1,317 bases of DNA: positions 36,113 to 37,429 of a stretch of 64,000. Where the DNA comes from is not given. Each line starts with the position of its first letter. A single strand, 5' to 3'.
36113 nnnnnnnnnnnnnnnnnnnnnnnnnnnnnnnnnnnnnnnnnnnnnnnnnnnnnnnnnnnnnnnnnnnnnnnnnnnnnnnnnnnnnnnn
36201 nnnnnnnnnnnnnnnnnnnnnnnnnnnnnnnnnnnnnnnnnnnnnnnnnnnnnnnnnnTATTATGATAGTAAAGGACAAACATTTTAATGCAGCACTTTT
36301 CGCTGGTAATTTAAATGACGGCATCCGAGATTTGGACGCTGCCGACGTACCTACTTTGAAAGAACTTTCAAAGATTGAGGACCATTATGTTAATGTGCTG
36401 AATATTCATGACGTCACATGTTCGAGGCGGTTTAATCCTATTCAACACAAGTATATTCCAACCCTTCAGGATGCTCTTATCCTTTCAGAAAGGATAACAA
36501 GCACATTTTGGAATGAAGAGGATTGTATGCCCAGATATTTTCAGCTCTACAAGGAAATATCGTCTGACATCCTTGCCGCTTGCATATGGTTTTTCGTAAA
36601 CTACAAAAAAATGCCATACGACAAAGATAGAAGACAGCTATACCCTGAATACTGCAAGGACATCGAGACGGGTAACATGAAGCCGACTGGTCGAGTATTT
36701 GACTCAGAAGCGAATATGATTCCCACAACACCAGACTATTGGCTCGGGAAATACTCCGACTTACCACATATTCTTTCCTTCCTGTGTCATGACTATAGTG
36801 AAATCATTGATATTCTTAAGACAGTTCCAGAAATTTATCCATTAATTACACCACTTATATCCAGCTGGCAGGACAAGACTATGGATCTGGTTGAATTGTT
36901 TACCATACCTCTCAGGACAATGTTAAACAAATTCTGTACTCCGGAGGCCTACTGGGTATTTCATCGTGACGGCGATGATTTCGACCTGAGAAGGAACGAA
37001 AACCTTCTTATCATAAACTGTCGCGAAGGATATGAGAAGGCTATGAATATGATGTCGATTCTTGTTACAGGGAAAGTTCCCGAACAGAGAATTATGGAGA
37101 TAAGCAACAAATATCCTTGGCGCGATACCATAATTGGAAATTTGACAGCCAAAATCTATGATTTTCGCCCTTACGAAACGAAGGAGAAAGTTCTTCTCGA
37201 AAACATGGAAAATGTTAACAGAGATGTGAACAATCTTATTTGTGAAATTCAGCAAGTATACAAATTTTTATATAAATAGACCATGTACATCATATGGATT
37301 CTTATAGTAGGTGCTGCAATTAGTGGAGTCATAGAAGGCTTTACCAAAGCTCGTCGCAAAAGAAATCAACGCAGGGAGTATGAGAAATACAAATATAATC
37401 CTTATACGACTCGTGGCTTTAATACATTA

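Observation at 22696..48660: Element-wide regulon: a 20-bp box exactly 59 bp upstream of five promoters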

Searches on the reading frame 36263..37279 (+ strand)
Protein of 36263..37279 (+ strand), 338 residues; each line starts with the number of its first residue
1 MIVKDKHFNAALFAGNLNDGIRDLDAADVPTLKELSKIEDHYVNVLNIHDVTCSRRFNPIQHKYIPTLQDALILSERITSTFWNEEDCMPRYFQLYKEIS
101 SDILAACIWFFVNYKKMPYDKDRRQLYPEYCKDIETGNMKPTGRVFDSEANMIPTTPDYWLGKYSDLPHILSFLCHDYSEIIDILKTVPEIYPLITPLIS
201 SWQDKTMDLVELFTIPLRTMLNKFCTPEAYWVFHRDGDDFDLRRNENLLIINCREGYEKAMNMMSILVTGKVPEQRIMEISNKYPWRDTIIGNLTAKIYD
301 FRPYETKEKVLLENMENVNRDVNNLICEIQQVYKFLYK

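Call 11: search_protein_families(library=pfam, proteins=[window:36263-37279:+], max_evalue=0.01)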
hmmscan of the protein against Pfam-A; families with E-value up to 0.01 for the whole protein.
window:36263-37279:+ (338 aa): 0 families

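Call 19: search_protein_families(library=ncbifam, proteins=[window:36263-37279:+], max_evalue=0.01)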
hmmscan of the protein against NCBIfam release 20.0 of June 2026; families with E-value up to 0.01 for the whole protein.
window:36263-37279:+ (338 aa): 1 family
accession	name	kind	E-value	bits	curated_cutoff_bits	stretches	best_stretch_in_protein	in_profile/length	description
NF041326.1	Bacteroid_MobC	subfamily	1.7e-15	56.5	900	1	159-246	331-416/655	conjugal transfer protein MobC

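Call 20: search_protein_families(library=phrogs, proteins=[window:36263-37279:+], max_evalue=0.01)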
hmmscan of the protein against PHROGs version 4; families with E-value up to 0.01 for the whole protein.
window:36263-37279:+ (338 aa): 0 families
